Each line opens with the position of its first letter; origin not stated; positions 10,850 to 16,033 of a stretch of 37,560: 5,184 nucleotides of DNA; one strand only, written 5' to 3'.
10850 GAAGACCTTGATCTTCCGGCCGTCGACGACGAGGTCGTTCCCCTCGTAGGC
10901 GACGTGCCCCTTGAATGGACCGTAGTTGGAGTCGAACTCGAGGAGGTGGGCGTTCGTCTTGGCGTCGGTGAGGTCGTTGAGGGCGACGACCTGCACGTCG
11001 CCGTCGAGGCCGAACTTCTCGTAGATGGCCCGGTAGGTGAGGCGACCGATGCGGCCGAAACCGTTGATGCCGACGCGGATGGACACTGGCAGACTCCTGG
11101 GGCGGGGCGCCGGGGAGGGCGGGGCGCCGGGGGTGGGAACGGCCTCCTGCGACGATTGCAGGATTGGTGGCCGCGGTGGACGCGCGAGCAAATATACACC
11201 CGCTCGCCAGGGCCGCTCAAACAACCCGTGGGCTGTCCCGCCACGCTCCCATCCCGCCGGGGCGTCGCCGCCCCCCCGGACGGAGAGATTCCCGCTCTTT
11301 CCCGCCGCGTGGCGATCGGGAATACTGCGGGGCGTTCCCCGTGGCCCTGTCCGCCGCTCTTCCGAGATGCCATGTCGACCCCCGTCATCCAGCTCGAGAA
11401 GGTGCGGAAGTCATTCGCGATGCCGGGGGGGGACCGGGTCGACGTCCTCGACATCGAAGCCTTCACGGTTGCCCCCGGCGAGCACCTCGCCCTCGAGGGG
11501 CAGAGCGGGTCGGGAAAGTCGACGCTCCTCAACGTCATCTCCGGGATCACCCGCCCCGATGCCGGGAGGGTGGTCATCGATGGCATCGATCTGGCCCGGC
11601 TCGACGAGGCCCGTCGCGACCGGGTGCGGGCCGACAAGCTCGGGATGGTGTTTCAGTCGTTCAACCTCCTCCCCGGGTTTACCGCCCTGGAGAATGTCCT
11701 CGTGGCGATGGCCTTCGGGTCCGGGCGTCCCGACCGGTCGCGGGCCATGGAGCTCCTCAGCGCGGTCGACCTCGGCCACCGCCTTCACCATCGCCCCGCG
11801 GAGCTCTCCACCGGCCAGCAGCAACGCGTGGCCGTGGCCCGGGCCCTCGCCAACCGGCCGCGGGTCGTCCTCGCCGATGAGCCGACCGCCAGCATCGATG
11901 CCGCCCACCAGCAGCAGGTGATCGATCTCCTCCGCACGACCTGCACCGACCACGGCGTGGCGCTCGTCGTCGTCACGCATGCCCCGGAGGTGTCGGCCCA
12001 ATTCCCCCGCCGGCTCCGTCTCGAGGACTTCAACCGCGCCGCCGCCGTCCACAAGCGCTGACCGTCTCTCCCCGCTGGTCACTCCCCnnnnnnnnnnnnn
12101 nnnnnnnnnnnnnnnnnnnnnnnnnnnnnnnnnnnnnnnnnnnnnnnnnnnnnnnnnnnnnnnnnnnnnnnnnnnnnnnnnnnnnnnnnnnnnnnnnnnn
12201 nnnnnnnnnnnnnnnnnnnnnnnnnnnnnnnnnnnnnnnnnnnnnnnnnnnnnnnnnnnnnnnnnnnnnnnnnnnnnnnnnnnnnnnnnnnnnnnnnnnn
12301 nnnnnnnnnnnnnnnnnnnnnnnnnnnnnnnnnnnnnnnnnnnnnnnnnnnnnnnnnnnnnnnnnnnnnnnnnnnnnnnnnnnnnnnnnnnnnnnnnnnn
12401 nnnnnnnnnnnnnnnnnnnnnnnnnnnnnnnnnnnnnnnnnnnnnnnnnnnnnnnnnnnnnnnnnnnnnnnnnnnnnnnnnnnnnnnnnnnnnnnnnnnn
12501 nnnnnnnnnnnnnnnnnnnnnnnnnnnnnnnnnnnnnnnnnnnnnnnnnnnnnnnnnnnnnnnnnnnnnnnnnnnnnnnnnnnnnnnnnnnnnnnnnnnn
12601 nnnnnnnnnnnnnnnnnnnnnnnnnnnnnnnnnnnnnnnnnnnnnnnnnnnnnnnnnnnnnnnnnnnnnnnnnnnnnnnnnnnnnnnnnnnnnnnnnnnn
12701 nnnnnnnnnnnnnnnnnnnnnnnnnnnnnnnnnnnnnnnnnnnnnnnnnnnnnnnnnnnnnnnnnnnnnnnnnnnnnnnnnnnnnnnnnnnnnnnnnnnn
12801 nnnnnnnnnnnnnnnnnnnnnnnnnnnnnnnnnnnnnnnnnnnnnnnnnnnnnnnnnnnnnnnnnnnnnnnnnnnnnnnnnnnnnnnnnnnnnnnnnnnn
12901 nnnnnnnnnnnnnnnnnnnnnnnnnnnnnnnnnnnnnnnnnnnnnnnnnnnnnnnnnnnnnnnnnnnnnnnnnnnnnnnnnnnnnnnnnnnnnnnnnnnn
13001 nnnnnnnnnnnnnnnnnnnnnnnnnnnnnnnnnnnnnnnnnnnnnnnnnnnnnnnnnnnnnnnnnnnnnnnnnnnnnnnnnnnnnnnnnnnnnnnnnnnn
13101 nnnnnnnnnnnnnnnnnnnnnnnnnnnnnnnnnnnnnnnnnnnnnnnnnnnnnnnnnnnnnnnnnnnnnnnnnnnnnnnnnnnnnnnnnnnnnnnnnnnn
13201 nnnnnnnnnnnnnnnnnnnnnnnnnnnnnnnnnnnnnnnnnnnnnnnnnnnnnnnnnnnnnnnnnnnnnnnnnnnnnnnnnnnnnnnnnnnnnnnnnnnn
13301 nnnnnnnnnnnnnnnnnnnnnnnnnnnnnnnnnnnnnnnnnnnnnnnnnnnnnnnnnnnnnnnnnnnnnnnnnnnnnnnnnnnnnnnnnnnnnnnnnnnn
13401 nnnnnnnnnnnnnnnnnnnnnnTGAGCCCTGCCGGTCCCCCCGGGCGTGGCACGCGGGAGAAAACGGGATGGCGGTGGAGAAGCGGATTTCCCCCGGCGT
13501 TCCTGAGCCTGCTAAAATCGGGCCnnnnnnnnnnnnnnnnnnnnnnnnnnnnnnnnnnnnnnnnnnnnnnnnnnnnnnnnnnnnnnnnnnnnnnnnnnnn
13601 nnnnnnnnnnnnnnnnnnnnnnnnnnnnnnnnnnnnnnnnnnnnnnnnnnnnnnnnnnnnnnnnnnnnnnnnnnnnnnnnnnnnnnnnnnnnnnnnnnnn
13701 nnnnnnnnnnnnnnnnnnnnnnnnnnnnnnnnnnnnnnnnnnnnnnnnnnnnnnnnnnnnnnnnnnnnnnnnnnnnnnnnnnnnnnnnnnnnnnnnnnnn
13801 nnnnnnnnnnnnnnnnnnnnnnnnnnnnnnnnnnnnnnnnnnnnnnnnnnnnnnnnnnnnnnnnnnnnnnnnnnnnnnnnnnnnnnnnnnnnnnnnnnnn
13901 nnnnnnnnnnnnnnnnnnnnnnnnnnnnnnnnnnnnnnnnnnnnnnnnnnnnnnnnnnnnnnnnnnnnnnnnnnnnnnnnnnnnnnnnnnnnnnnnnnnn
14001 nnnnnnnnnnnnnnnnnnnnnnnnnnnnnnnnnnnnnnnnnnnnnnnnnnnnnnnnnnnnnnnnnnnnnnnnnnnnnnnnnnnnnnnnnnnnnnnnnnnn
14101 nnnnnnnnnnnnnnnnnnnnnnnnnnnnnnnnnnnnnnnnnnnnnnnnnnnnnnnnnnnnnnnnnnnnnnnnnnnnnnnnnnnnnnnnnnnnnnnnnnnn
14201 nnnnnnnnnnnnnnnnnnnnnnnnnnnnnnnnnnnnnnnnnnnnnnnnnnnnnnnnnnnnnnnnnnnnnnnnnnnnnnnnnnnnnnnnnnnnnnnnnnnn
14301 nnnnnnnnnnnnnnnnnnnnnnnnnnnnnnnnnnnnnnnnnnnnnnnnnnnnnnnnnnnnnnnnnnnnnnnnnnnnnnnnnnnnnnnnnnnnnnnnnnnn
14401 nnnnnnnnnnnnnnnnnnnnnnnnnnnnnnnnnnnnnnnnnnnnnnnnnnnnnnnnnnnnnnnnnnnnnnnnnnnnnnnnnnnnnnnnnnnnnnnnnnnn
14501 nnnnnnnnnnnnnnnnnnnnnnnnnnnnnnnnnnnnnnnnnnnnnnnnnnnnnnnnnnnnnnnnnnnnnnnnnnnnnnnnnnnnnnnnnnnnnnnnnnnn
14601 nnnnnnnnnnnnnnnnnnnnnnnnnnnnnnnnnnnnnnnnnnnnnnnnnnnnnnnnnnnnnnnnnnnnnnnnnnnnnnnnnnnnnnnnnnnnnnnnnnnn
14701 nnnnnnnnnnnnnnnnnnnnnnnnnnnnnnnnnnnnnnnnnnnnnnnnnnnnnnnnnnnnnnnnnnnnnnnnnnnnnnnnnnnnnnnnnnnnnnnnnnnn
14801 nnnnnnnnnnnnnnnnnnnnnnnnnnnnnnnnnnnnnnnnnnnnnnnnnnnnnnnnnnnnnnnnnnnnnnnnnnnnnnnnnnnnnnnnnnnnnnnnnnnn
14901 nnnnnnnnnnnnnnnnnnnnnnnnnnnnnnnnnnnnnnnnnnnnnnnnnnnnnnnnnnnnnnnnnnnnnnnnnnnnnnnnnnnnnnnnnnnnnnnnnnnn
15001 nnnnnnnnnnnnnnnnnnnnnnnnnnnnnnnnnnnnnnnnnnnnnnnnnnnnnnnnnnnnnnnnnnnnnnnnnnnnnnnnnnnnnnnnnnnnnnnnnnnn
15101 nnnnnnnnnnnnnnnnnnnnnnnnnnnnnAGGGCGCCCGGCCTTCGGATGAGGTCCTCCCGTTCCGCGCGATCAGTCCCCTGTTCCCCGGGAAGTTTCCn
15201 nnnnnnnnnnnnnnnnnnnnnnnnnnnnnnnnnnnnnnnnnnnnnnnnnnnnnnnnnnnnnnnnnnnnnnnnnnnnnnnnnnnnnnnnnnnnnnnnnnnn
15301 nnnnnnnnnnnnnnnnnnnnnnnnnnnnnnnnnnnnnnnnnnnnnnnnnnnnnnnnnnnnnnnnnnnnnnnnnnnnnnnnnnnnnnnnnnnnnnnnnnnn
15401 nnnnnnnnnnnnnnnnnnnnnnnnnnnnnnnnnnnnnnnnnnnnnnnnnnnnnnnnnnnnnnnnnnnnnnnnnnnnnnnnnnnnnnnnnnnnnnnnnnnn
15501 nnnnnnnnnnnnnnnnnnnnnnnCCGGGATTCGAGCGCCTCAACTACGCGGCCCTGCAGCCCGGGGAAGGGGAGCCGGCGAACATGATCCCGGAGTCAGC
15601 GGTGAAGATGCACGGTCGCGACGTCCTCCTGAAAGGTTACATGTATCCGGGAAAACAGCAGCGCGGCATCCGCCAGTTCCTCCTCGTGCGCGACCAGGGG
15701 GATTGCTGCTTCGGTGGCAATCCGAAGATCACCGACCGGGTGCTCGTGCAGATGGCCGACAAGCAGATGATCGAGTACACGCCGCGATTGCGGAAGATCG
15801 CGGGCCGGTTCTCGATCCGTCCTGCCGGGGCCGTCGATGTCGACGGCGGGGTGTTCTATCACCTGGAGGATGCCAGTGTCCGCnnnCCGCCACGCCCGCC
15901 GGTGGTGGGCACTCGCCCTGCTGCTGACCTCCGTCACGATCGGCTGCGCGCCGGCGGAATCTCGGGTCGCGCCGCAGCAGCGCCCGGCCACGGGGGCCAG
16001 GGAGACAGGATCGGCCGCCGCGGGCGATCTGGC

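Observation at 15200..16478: Overlapping tandem paralogs with a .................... core, possibly a divergent DUF3299 module like those next to Zur-regulated MacB-type ABC systems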

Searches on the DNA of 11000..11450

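Call 81: search_rna_families(source=window, start=11000, end=11450, threshold=evalue, max_evalue=1)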
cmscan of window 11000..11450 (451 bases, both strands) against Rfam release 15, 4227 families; matches with E-value up to 1: 0.
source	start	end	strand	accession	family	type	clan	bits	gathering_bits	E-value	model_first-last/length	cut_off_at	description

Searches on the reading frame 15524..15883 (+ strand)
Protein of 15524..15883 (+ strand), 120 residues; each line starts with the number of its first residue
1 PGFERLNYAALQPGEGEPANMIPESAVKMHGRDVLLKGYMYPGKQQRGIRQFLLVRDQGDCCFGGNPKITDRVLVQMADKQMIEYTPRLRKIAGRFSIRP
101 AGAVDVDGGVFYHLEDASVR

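Call 32: search_protein_families(library=pfam, alignment_id=A2, max_evalue=0.01)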
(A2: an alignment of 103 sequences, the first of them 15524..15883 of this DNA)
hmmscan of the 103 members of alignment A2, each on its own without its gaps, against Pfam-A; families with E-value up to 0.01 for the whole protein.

A. member 1, window:15524-15883:+ (120 aa): 1 family
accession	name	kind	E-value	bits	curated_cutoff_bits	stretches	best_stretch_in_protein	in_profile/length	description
PF11736.14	DUF3299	-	0.0033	17.9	22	1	28-101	46-121/139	Protein of unknown function (DUF3299)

B. families by the number of members that match (of 103 scanned): 9 families
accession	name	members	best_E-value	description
PF11736.14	DUF3299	88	6.8e-09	Protein of unknown function (DUF3299)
PF13828.11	DUF4190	22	4.3e-10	Domain of unknown function (DUF4190)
PF11992.13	TgpA_N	7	0.00031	TgpA N-terminal domain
PF21537.2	DUF1980_C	4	0.00057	DUF1980 C-terminal domain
PF15811.11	SVIP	1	0.0016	Small VCP/p97-interacting protein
PF21827.1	New_glue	1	0.002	New glue protein family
PF15385.11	SARG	1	0.0029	Specifically androgen-regulated gene protein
PF01925.25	TauE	1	0.0038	Sulfite exporter TauE/SafE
PF19733.4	DUF6223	1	0.0042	Family of unknown function (DUF6223)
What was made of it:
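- On DUF1980_C (PF21537) / TIGR03943: Only 4 of 103 members reach E<=0.01 for PF21537 (call 32).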

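Call 33: search_solved_structures(query=A2, max_evalue=1, show_alignments=3)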
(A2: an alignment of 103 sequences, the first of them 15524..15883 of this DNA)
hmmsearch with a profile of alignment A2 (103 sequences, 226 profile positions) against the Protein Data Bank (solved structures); distinct sequences matched with E-value up to 1: 4.
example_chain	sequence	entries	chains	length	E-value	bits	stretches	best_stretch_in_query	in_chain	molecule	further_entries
4hsp_A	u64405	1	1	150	8.2e-05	26.2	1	128-225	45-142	hypothetical protein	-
5nl6_A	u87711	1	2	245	0.055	17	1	40-122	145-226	Calponin domain family protein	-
4v33_A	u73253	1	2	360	0.11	16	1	10-121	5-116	POLYSACCHARIDE DEACETYLASE-LIKE PROTEIN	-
8rjc_9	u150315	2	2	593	0.13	15.8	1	9-92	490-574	Calnexin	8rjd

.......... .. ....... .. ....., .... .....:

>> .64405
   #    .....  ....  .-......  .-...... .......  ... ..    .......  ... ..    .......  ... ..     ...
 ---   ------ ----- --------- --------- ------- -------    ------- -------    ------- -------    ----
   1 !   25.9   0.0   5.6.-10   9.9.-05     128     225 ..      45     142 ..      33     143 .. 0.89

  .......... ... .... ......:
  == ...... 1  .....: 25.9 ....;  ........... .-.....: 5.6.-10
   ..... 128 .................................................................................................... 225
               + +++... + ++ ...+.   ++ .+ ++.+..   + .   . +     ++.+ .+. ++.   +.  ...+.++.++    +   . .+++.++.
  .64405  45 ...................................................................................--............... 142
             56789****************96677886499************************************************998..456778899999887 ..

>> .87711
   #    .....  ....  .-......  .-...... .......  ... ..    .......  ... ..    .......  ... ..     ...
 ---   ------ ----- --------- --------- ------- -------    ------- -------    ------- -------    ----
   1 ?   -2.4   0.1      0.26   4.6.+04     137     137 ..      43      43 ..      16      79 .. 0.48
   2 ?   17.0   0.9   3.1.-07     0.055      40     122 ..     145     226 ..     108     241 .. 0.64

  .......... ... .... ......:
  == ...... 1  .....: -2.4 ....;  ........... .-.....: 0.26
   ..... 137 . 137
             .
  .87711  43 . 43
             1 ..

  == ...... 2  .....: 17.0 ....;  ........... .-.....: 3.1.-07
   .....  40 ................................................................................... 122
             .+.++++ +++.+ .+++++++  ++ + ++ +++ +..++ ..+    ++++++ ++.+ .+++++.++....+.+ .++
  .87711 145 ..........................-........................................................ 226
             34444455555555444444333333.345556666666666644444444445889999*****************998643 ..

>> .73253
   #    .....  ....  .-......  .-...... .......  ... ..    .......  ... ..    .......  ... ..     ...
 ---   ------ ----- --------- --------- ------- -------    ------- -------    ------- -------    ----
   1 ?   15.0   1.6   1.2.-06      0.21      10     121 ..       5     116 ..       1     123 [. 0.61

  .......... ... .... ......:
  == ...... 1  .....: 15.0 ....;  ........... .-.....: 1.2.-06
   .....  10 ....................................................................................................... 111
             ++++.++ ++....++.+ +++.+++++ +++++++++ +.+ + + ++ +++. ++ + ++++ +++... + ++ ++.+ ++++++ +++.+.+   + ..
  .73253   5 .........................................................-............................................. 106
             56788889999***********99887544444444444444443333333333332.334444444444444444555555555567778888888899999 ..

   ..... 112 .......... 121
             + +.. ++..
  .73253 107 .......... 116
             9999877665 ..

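Call 38: predict_structure(alignment_id=A2)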
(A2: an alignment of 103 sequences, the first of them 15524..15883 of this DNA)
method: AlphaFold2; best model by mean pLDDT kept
length: 120 residues; sequences in the alignment: 103
mean_pLDDT: 87.4   pTM: 0.83
mean pLDDT of the five models: 87.4, 87.2, 87.1, 85.7, 85.7
residues with pLDDT >= 90: 78; 70-90: 24; 50-70: 13; < 50: 5
segments of 3 or more residues with pLDDT < 50: 103-107
pLDDT, mean of each block of 10 residues (from residue 1): 93 89 95 97 92 85 66 93 94 94 56 96
secondary structure, 60 per line:
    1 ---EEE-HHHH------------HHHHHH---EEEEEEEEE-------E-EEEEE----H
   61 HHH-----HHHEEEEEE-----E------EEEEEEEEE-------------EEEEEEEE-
elements in order: E4-6 H8-11 H24-29 E33-41 E51-55 H60-63 E72-77 E90-98 E112-119
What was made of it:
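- On Pfam PF11736 (DUF3299): A-domain model pLDDT 87.4, pTM 0.83 (call 38).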

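Call 41: fold_search(model_id=the predicted structure, library=pdb)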
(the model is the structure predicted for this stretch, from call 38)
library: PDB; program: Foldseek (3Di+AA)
matches with E <= 10: 790; with E <= 0.001: 1
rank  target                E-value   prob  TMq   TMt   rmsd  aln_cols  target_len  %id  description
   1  4hsp                  2.4e-06  1.00  0.68  0.56   7.1       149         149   16  Crystal structure of a DUF3299 family protein (PA4066) from Pseudomonas aeruginosa PAO1 at 2.45 A resolution (released 2012-12-26)
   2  3f1z_F                3.0e-03  0.99  0.40  0.40   6.1       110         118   11  Crystal structure of putative nucleic acid-binding lipoprotein (YP_001337197.1) from Klebsiella pneumoniae subsp. pneu (released 2008-11-18)
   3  8d0b_C                3.2e-03  1.00  0.49  0.49   4.6       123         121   11  Human CST-DNA polymerase alpha/primase preinitiation complex bound to 4xTEL-foldback template (released 2022-06-22)
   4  3f1z_I                3.6e-03  0.99  0.45  0.47   5.9       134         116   13  Crystal structure of putative nucleic acid-binding lipoprotein (YP_001337197.1) from Klebsiella pneumoniae subsp. pneu (released 2008-11-18)
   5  8tc9_C                4.1e-03  0.99  0.45  0.15   4.9       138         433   12  Human asparaginyl-tRNA synthetase bound to OSM-S-106 (released 2024-02-07)
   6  2xti_B                4.6e-03  0.97  0.38  0.13   5.2       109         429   16  Asparaginyl-tRNA synthetase from Brugia malayi complexed with ATP:Mg and L-Asp-beta-NOH adenylate:PPi:Mg (released 2010-12-15)
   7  3f1z_A                5.2e-03  0.97  0.45  0.45   6.2       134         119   13  Crystal structure of putative nucleic acid-binding lipoprotein (YP_001337197.1) from Klebsiella pneumoniae subsp. pneu (released 2008-11-18)
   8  3f1z_G                5.6e-03  0.98  0.46  0.46   5.9       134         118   13  Crystal structure of putative nucleic acid-binding lipoprotein (YP_001337197.1) from Klebsiella pneumoniae subsp. pneu (released 2008-11-18)
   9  8tc9_A                6.3e-03  0.99  0.45  0.15   5.0       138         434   12  Human asparaginyl-tRNA synthetase bound to OSM-S-106 (released 2024-02-07)
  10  1quq_D                6.8e-03  1.00  0.45  0.47   3.1        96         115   11  COMPLEX OF REPLICATION PROTEIN A SUBUNITS RPA14 AND RPA32 (released 1999-08-13)
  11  8tc7_A                6.8e-03  0.97  0.41  0.15   5.9       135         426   10  Human asparaginyl-tRNA synthetase, apo form (released 2024-02-07)
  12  8tc8_C                7.2e-03  0.99  0.45  0.15   4.9       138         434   12  Human asparaginyl-tRNA synthetase bound to adenosine 5'-sulfamate (released 2024-02-07)
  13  8tc7_C                7.7e-03  0.99  0.45  0.15   5.2       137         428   10  Human asparaginyl-tRNA synthetase, apo form (released 2024-02-07)
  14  8tc7_D                7.7e-03  0.99  0.45  0.15   5.1       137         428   10  Human asparaginyl-tRNA synthetase, apo form (released 2024-02-07)
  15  8tc7_B                7.7e-03  0.99  0.45  0.15   5.2       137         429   10  Human asparaginyl-tRNA synthetase, apo form (released 2024-02-07)
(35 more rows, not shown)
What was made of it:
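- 15200..15886 (+): Protein A: three N-terminal TM helices (about 15272-15496) and a C-terminal periplasmic DUF3299-fold OB-like domain (about 15554-15883). AlphaFold model pLDDT 87.4, and Foldseek top hit 4HSP at E=2.4e-6, TM 0.68 (calls 38, 41).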
